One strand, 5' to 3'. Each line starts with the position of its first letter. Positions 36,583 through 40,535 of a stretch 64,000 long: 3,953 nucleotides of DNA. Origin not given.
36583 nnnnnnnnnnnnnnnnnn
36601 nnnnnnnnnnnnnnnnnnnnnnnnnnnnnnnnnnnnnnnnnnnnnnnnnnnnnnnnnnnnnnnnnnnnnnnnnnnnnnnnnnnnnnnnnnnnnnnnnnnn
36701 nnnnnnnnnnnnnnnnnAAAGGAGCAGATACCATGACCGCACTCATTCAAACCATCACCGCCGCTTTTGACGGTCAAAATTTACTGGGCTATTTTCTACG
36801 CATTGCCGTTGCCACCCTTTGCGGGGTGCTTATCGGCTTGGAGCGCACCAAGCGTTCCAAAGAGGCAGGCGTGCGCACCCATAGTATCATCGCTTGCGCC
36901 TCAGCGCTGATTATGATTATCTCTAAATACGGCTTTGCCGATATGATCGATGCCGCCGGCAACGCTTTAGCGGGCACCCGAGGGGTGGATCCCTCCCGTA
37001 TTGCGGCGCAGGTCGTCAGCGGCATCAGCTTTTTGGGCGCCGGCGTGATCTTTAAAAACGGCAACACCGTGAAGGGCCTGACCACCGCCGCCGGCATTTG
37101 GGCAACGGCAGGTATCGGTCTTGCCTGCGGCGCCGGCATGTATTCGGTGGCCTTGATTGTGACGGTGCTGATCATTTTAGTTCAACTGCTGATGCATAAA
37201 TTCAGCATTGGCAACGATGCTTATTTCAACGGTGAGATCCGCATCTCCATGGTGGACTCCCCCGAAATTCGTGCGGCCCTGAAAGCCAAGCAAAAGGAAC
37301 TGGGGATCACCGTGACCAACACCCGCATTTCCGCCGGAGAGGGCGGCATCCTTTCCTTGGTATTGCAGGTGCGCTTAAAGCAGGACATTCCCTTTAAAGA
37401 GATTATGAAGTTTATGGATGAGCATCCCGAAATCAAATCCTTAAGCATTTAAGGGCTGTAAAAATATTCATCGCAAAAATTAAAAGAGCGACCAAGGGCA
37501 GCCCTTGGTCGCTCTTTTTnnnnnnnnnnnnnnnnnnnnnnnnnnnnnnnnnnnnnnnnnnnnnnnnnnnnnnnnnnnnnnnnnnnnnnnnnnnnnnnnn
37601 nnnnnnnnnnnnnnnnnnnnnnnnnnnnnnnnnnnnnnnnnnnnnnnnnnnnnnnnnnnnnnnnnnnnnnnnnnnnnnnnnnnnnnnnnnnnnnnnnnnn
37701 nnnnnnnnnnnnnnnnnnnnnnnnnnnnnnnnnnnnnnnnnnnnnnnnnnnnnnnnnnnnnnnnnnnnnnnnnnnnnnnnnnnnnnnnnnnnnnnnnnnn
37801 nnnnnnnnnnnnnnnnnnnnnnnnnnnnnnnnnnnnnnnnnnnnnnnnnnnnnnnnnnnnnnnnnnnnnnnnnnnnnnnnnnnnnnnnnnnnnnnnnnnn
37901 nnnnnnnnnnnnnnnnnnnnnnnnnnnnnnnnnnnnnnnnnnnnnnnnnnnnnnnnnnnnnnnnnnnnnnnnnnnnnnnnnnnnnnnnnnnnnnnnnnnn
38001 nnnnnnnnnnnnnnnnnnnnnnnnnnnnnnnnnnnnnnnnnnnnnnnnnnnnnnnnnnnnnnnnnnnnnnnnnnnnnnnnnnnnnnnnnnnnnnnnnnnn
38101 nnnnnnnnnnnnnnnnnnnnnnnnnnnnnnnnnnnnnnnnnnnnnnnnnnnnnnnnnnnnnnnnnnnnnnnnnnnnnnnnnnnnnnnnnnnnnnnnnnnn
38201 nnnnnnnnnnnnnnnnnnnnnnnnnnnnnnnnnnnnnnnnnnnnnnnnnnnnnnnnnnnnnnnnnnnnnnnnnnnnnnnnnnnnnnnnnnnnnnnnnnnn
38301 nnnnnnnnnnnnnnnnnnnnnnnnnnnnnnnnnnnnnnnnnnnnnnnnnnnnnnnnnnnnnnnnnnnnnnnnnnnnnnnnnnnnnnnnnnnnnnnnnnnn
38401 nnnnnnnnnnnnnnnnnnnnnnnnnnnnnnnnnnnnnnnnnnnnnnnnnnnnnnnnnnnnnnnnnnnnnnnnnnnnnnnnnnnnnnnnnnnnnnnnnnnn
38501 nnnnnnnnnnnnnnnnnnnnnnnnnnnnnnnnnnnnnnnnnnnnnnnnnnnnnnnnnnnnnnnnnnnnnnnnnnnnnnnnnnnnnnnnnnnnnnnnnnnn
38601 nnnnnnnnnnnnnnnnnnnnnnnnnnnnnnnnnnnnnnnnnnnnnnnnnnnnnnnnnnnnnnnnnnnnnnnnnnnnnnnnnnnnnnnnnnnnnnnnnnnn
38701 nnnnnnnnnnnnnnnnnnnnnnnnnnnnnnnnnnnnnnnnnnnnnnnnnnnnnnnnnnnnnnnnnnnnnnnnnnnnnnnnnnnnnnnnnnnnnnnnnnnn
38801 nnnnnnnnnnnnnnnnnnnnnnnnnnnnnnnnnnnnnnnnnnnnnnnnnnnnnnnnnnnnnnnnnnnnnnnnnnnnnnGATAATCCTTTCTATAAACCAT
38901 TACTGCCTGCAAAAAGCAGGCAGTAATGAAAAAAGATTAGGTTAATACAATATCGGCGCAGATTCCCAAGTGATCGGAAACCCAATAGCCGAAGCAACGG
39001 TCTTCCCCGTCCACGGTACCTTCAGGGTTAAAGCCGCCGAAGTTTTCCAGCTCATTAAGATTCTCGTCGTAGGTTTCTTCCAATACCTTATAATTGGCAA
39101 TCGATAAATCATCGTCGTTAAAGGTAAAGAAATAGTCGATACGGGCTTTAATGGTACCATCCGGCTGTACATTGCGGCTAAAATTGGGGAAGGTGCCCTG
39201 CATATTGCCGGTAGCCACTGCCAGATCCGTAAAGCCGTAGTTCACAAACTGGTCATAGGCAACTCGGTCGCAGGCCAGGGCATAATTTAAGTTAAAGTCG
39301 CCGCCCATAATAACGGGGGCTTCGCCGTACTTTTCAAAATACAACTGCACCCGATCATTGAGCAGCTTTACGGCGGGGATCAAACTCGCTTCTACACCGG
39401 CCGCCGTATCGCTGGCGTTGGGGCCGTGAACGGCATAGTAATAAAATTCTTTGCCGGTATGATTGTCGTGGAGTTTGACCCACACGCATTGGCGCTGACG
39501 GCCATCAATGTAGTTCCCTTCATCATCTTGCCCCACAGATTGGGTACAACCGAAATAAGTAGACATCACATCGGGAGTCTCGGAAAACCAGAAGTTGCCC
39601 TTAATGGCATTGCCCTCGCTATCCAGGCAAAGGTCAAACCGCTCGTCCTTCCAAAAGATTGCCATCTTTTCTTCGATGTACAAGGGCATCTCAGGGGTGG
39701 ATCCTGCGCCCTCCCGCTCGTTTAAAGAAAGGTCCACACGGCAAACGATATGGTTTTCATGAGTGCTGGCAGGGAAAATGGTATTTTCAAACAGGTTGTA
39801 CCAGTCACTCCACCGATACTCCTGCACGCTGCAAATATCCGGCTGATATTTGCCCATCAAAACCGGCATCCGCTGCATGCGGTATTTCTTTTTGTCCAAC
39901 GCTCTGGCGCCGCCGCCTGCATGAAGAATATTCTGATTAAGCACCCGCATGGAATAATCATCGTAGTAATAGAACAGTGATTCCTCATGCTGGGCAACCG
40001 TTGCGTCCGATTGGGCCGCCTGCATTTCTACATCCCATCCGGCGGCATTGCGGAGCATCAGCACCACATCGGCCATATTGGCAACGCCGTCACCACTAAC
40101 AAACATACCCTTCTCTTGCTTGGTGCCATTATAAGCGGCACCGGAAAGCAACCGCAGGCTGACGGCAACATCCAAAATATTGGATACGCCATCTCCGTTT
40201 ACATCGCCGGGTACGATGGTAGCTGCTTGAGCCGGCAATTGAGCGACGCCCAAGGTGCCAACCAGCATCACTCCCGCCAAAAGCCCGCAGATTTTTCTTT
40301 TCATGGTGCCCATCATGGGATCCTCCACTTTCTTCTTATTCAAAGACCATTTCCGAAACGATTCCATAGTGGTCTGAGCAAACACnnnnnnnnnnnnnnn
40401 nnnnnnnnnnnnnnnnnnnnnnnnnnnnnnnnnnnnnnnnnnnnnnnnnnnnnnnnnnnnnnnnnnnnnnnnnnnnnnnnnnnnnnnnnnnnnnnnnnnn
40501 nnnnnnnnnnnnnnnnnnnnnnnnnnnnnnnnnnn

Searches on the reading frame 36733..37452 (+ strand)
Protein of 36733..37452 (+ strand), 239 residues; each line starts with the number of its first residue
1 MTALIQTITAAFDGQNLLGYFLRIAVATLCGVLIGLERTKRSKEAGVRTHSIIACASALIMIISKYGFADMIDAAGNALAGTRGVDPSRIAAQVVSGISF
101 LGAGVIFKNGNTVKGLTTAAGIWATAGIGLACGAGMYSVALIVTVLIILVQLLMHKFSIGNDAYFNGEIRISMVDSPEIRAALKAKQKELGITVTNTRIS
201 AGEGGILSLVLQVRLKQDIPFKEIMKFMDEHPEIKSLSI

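Call 10: search_protein_families(library=pfam, proteins=[window:36733-37452:+], max_evalue=0.01)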
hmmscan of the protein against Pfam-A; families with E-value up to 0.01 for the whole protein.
window:36733-37452:+ (239 aa): 1 family
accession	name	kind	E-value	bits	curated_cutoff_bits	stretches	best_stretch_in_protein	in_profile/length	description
PF02308.21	MgtC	-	7.9e-39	133.2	31.4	1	24-157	1-118/121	MgtC family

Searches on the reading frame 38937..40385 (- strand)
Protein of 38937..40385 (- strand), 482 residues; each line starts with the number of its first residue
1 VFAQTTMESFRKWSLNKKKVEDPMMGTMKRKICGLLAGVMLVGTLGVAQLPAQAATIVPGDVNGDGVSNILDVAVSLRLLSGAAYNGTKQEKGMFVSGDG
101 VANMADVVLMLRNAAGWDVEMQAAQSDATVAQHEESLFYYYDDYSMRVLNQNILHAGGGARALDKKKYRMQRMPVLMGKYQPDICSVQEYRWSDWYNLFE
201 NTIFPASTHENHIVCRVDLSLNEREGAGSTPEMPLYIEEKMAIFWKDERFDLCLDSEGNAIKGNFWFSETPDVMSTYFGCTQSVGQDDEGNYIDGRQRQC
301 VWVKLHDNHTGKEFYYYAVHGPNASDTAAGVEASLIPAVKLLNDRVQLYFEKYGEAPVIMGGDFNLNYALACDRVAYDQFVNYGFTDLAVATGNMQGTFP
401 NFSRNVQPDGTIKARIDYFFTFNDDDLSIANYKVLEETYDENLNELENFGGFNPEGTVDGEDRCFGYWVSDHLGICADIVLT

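Call 9: search_protein_families(library=pfam, proteins=[window:38937-40385:-], max_evalue=1)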
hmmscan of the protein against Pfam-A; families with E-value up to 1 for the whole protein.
window:38937-40385:- (482 aa): 3 families
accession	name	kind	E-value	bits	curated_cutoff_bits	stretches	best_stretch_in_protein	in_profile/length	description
PF03372.29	Exo_endo_phos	-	1.8e-06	28.3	24.5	1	160-472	9-225/225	Endonuclease/Exonuclease/phosphatase family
PF00404.24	Dockerin_1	-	0.00022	21.8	22.9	1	59-110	1-52/57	Dockerin type I domain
PF01839.29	FG-GAP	-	0.066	13.6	22.1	0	56-66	4-14/37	FG-GAP repeat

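Call 33: search_protein_families(library=ncbifam, proteins=[window:38937-40385:-], max_evalue=0.01)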
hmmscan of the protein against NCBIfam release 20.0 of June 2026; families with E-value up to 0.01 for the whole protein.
window:38937-40385:- (482 aa): 0 families
